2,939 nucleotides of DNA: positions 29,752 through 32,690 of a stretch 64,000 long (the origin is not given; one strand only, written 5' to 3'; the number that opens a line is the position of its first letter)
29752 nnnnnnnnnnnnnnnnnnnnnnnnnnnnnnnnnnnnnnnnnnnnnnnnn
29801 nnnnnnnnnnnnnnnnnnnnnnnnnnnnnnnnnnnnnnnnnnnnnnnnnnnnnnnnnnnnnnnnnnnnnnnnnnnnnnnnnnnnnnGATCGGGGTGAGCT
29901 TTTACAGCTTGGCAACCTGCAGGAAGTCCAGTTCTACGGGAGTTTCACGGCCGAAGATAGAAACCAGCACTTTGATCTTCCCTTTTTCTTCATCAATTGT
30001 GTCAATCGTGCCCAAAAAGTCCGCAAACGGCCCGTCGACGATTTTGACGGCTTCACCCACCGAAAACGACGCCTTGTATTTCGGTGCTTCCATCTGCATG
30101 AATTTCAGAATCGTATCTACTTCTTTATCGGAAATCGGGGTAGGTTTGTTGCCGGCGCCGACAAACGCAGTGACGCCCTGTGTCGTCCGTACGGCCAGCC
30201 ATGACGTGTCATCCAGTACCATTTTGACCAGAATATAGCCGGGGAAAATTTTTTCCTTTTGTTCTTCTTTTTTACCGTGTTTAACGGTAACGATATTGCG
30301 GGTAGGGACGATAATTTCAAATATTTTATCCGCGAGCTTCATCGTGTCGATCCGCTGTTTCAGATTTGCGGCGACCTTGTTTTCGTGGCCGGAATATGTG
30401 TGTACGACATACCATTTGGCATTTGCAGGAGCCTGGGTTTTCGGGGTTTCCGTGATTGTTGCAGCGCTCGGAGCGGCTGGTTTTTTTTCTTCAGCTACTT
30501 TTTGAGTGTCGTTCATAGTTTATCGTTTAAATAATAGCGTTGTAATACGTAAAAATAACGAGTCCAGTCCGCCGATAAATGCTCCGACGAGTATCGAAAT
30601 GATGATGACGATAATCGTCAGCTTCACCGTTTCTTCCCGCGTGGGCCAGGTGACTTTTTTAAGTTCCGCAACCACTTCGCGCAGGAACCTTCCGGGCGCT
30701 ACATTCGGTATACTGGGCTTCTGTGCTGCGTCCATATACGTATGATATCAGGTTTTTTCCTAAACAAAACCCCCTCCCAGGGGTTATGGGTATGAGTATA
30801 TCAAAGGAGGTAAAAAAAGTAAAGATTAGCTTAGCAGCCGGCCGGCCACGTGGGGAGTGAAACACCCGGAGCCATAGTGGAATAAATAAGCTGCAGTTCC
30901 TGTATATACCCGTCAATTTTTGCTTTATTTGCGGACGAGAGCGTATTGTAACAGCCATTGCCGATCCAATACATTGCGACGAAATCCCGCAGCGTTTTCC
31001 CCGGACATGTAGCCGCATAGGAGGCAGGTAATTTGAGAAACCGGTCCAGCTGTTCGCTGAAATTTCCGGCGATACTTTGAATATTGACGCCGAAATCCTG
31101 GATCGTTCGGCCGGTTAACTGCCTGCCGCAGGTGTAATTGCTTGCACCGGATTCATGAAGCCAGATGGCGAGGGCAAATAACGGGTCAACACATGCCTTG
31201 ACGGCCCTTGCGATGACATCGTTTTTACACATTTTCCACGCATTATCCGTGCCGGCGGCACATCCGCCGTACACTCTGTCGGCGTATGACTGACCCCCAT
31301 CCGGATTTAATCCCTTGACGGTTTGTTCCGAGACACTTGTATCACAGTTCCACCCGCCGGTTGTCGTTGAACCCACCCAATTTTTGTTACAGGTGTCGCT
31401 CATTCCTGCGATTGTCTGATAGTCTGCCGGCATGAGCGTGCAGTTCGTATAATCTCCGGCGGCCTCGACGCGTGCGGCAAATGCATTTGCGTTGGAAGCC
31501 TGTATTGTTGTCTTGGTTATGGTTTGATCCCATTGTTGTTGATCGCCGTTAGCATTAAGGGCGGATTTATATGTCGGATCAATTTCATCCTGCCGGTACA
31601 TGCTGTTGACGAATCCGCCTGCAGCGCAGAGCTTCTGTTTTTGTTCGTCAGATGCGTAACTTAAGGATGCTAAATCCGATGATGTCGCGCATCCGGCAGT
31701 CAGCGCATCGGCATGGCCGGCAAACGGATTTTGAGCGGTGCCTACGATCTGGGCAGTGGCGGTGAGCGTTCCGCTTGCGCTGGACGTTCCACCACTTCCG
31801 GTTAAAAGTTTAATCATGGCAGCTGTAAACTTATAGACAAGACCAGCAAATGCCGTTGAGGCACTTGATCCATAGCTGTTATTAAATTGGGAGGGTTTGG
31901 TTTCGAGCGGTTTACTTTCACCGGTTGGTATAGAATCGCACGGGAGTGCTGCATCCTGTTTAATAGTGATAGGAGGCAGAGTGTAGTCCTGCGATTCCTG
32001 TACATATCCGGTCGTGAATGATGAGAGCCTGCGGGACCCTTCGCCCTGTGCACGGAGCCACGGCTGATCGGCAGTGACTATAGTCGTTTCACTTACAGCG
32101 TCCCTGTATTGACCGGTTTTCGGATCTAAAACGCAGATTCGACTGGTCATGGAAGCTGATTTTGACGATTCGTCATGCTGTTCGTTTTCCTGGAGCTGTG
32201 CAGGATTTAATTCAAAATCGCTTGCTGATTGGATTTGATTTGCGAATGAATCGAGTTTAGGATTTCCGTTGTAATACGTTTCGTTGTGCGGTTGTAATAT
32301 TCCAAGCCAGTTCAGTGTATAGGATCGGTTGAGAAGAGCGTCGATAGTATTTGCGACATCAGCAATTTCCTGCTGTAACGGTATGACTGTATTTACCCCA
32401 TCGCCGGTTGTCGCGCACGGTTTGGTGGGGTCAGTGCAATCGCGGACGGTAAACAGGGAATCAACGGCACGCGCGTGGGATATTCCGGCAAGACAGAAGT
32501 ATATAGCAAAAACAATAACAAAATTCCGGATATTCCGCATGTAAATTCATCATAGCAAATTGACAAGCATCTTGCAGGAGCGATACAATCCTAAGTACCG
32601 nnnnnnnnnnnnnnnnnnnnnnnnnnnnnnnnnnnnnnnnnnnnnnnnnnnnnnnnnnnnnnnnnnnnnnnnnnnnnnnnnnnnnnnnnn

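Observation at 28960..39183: The conserved rpmG / tRNA-Trp / secE-nusG-rplKAJL cluster is split by about 9 kb of surface and cell-wall genes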

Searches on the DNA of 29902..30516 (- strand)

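Call 69: search_rna_families(sources=[L001, L008, L013, L081, L083, L086, L040], threshold=gathering)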
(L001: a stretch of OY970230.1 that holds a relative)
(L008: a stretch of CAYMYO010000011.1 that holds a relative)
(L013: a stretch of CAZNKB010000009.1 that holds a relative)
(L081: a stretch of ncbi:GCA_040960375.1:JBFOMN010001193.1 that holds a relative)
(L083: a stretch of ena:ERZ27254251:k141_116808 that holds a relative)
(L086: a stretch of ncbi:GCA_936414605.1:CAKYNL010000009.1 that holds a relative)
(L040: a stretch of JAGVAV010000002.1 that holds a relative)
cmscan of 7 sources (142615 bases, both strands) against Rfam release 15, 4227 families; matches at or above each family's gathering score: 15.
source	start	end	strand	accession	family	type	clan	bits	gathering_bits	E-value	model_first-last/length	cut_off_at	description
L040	9045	9116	+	RF00005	tRNA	Gene; tRNA;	CL00001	71.5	29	2.8e-13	1-71/71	no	tRNA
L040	9207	9279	+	RF00005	tRNA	Gene; tRNA;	CL00001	69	29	1.3e-12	1-71/71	no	tRNA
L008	1475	1546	+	RF00005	tRNA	Gene; tRNA;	CL00001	68.9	29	1.4e-12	1-71/71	no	tRNA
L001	1056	1127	+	RF00005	tRNA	Gene; tRNA;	CL00001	67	29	4.7e-12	1-71/71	no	tRNA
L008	297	367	+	RF00005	tRNA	Gene; tRNA;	CL00001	65.9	29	9.5e-12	1-71/71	no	tRNA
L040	9483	9553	+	RF00005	tRNA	Gene; tRNA;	CL00001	65.3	29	1.3e-11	1-71/71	no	tRNA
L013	349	419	+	RF00005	tRNA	Gene; tRNA;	CL00001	65.1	29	1.6e-11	1-71/71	no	tRNA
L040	20407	20478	+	RF00005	tRNA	Gene; tRNA;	CL00001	64.7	29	2e-11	1-71/71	no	tRNA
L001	2448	2518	+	RF00005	tRNA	Gene; tRNA;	CL00001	64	29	3e-11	1-71/71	no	tRNA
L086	5456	5526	+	RF00005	tRNA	Gene; tRNA;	CL00001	63.8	29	3.6e-11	1-71/71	no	tRNA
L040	11879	12014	+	RF00557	L10_leader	Cis-reg; leader;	-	61.9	44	4.4e-07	1-138/138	no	Ribosomal protein L10 leader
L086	3198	3268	+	RF00005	tRNA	Gene; tRNA;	CL00001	60.5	29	2.8e-10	1-71/71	no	tRNA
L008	4524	4594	+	RF00005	tRNA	Gene; tRNA;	CL00001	59.6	29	5e-10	1-71/71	no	tRNA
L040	9120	9202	+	RF00005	tRNA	Gene; tRNA;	CL00001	56.9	29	2.8e-09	1-71/71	no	tRNA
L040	20200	20275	-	RF00005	tRNA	Gene; tRNA;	CL00001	52.6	29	4.3e-08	1-71/71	no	tRNA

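Call 70: search_rna_families(sources=[L086, L083, L081], threshold=evalue, max_evalue=1)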
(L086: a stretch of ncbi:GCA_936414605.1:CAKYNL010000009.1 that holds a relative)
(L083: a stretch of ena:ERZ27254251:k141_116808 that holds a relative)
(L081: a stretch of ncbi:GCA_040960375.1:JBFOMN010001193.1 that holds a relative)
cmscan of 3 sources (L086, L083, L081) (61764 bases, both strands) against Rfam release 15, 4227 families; matches with E-value up to 1: 4.
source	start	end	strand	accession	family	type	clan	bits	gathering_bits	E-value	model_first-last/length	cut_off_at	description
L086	5456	5526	+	RF00005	tRNA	Gene; tRNA;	CL00001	63.8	29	1.6e-11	1-71/71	no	tRNA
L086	3198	3268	+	RF00005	tRNA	Gene; tRNA;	CL00001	60.5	29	1.2e-10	1-71/71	no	tRNA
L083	13415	13505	+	RF01770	rimP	Cis-reg; leader;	-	30.7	47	0.52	1-102/102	no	Gammaprotebacteria rimP leader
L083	11493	11547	-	RF02651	SorY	Gene; sRNA;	-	24.7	111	0.82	1-83/83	no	Singlet oxygen resistance RNA Y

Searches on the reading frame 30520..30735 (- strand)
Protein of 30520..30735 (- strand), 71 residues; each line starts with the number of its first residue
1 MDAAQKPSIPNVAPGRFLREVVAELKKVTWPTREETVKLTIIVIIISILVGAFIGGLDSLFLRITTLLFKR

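Call 8: search_protein_families(library=pfam, proteins=[window:30520-30735:-], max_evalue=0.01)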
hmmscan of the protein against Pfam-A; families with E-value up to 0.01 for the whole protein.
window:30520-30735:- (71 aa): 1 family
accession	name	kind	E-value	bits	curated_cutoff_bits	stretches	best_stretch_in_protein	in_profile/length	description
PF00584.25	SecE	-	1.5e-21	76.5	22.7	1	16-69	2-55/55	SecE/Sec61-gamma subunits of protein translocation complex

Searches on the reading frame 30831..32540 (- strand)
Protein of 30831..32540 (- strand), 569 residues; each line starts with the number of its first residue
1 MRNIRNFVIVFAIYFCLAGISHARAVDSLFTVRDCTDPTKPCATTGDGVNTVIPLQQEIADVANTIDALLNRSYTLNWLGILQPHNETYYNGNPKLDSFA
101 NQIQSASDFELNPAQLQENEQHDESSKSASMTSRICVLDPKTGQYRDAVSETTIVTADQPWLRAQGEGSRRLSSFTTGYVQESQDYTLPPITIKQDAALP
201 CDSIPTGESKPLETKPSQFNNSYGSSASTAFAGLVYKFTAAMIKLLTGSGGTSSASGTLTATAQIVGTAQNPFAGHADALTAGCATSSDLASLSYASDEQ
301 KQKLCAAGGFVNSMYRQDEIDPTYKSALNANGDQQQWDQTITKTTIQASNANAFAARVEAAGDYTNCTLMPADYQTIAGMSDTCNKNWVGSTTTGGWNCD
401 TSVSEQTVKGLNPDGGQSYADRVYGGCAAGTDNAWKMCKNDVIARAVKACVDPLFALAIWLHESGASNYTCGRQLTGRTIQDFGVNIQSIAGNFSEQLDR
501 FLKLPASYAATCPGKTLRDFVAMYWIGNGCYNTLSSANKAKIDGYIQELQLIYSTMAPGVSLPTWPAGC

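Call 6: search_protein_families(library=pfam, proteins=[window:30831-32540:-], max_evalue=0.01)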
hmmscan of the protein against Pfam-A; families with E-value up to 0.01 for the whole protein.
window:30831-32540:- (569 aa): 0 families

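Call 21: search_protein_families(library=pfam, proteins=[window:30831-32540:-], max_evalue=10)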
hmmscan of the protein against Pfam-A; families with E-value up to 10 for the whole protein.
window:30831-32540:- (569 aa): 2 families
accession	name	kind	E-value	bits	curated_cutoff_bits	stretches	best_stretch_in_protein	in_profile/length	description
PF20304.3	Sp-CxC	-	0.21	12.1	27.5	1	57-94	9-44/63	Small protein from certain CxC ATPase-based DNA modification systems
PF03242.18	LEA_3a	-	0.35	11.8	24.7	1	115-158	45-88/98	Late embryogenesis abundant protein (LEA_3a subfamily)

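Call 22: search_protein_families(library=ncbifam, proteins=[window:30831-32540:-], max_evalue=0.1)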
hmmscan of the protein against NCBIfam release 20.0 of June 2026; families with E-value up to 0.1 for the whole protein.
window:30831-32540:- (569 aa): 0 families

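Call 34: find_homologous_proteins(query=window:30831-32540:-, max_evalue=0.00001)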
Query window:30831-32540:- (569 aa): 27 proteins with E <= 0.00001 among 8000 candidates.
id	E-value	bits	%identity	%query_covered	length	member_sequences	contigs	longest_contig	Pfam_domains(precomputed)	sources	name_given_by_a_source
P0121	0.0e+0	1303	100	100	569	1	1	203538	-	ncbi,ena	-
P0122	1.5e-266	903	70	100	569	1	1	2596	-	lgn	-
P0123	6.3e-231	786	62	100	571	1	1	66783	-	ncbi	-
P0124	6.7e-230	783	63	100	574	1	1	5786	-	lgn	-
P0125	3.2e-225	767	63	100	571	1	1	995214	-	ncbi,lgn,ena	-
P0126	7.3e-222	756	65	93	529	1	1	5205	-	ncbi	-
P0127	2.6e-192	658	73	72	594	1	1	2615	-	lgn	-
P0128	1.6e-177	610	52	100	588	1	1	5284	-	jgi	jgi:hypothetical protein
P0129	3.0e-156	539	49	100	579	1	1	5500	-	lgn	-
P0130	3.4e-153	529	47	100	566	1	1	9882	-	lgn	-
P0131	1.4e-148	514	47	100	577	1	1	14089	-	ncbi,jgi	jgi:hypothetical protein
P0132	8.4e-148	512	60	69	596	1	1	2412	-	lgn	-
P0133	1.2e-146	508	53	82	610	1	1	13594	-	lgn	-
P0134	3.1e-141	490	50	85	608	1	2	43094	-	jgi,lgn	jgi:hypothetical protein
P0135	3.7e-141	490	60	70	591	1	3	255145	-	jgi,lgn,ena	jgi:hypothetical protein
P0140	2.5e-112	394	51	68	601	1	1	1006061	-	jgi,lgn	jgi:hypothetical protein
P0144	1.9e-79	286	44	69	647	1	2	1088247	-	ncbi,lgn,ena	-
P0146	8.3e-48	181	34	66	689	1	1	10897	-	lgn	-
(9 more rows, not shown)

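Call 39: search_solved_structures(query=A2, max_evalue=1)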
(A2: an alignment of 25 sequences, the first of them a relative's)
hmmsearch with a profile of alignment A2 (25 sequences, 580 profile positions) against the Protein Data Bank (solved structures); distinct sequences matched with E-value up to 1: 0.

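Call 49: predict_structure(alignment_id=A2)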
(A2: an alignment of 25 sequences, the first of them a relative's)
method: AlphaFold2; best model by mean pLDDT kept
length: 569 residues; sequences in the alignment: 25
mean_pLDDT: 72.5   pTM: 0.53
mean pLDDT of the five models: 72.5, 68.5, 67.4, 66.1, 64.7
residues with pLDDT >= 90: 63; 70-90: 260; 50-70: 205; < 50: 41
segments of 3 or more residues with pLDDT < 50: 21-28, 250-259, 318-323, 371-380, 390-395
pLDDT, mean of each block of 10 residues (from residue 1): 78 71 46 60 66 78 67 61 89 79 75 63 75 84 81 85 80 69 61 73 75 85 67 67 59 44 79 69 68 63 72 59 53 82 81 73 68 45 57 52 82 85 62 74 87 91 65 59 66 75 86 90 86 92 93 92 85
secondary structure, 60 per line:
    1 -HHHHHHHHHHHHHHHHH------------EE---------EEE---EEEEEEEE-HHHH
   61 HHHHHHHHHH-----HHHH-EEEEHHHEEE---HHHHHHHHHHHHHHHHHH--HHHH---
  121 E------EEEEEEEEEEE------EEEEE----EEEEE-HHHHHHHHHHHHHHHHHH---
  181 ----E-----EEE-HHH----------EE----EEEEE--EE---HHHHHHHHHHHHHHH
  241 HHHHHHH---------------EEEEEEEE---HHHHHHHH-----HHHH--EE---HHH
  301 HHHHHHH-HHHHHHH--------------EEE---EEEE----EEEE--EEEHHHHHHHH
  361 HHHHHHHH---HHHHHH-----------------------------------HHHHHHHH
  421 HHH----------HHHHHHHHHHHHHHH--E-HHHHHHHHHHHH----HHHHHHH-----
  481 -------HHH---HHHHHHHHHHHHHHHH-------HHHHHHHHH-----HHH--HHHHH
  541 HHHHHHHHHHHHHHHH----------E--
elements in order: H2-18 E42-44 E48-55 H57-70 H76-79 E81-84 E88-90 H94-111 H114-117 E128-138 E145-149 E154-158 H160-177 E191-193 E214-218 H226-247 E263-270 H274-281 H287-290 H298-307 H309-315 E330-332 E336-339 E344-347 E350-352 H353-368 H372-377 H413-423 H434-448 H453-464 H469-475 H494-509 H517-525 H536-556

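Call 51: fold_search(model_id=the predicted structure, library=pdb)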
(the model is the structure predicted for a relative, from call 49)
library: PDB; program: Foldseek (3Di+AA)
matches with E <= 10: 76; with E <= 0.001: 0
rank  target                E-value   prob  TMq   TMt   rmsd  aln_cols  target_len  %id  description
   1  9shz_A                3.6e-01  0.02  0.05  0.04  24.2       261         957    9  Cryo-EM structure of the catalytic core of human telomerase at the elongation state of the repeat addition cycle (released 2026-01-28)
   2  7qxb_A                8.0e-01  0.01  0.06  0.04  24.8       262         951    9  Cryo-EM map of human telomerase-DNA-TPP1-POT1 complex (sharpened map) (released 2022-03-02)
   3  9swn_A                8.9e-01  0.02  0.09  0.07  28.3       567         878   10  Cryo-EM structure of yeast telomerase holoenzyme (released 2026-04-08)
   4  3bk5                  2.5e+00  0.05  0.05  0.10   4.9        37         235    8  Crystal structure of putative outer membrane lipoprotein-sorting protein domain from Vibrio parahaemolyticus (released 2008-02-05)
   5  6vzq_C                2.8e+00  0.02  0.06  0.07  22.9       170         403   10  Engineered TTLL6 mutant bound to alpha-elongation analog (released 2020-08-12)
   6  5nj9_D                2.8e+00  0.02  0.05  0.06   7.9        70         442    7  E. coli Microcin-processing metalloprotease TldD/E with DRVY angiotensin fragment bound (released 2017-10-04)
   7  7px0_A                2.8e+00  0.02  0.05  0.03  19.2       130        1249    7  Drosophila melanogaster Aldehyde Oxidase 1 (released 2022-11-16)
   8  1m0w_B                2.8e+00  0.01  0.05  0.05  21.0       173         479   12  Yeast Glutathione Synthase Bound to gamma-glutamyl-cysteine, AMP-PNP and 2 Magnesium Ions (released 2002-12-11)
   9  1m0w_A                3.3e+00  0.01  0.04  0.05  21.3       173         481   12  Yeast Glutathione Synthase Bound to gamma-glutamyl-cysteine, AMP-PNP and 2 Magnesium Ions (released 2002-12-11)
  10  5nj9_B                3.5e+00  0.01  0.05  0.06   7.9        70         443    7  E. coli Microcin-processing metalloprotease TldD/E with DRVY angiotensin fragment bound (released 2017-10-04)
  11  4e6f_A                3.7e+00  0.03  0.07  0.19  12.7        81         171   12  Crystal structure of a DUF4468 family protein (BACOVA_04320) from Bacteroides ovatus ATCC 8483 at 1.49 A resolution (released 2012-07-04)
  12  9hny_FR               3.7e+00  0.02  0.08  0.15  21.8       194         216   10  Mitoribosomal small subunit in complex with Mettl15 and Mettl17 (released 2025-03-26)
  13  5vlq_A                3.9e+00  0.01  0.06  0.08  19.6       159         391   10  Structure of the TTLL3 Glycylase (released 2017-05-31)
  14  3r5r_A                3.9e+00  0.01  0.06  0.16  20.4       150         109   11  Structure of Ddn, the Deazaflavin-dependent nitroreductase from Mycobacterium tuberculosis involved in bioreductive ac (released 2012-01-18)
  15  1nhu_B                4.1e+00  0.00  0.08  0.08  29.2       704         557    9  Hepatitis C virus RNA polymerase in complex with non-nucleoside analogue inhibitor (released 2003-03-18)
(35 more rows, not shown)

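Call 67: search_protein_families(library=pfam, proteins=[P0135, P0140, P0144, P0146], max_evalue=1)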
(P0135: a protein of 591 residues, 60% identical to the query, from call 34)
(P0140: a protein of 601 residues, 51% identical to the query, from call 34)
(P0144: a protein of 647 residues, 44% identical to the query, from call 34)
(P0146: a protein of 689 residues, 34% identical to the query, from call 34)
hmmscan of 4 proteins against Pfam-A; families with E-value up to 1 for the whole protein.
P0135 (591 aa): 0 families

P0140 (601 aa): 0 families

P0144 (647 aa): 0 families

P0146 (689 aa): 0 families

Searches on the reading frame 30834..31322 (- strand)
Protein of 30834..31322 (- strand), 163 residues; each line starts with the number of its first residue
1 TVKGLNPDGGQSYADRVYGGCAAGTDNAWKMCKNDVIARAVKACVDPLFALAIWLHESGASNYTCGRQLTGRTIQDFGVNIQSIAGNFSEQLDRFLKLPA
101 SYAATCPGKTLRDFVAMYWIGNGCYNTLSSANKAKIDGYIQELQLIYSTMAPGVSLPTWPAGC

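Call 66: search_solved_structures(query=window:30834-31322:-, max_evalue=10)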
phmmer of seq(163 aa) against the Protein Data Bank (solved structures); distinct sequences matched with E-value up to 10: 3.
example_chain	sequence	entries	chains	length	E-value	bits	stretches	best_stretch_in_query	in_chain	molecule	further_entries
6sm3_B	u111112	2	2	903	0.87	12.8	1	86-157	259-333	RagA protein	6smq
6sml_B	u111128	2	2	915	0.88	12.8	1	86-157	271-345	RagA protein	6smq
6sli_B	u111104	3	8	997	0.97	12.7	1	86-157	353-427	RagA protein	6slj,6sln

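Call 67: search_protein_families(library=pfam, proteins=[window:30834-31322:-], max_evalue=1)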
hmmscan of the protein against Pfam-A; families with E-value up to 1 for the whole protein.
seq(163 aa): 0 families
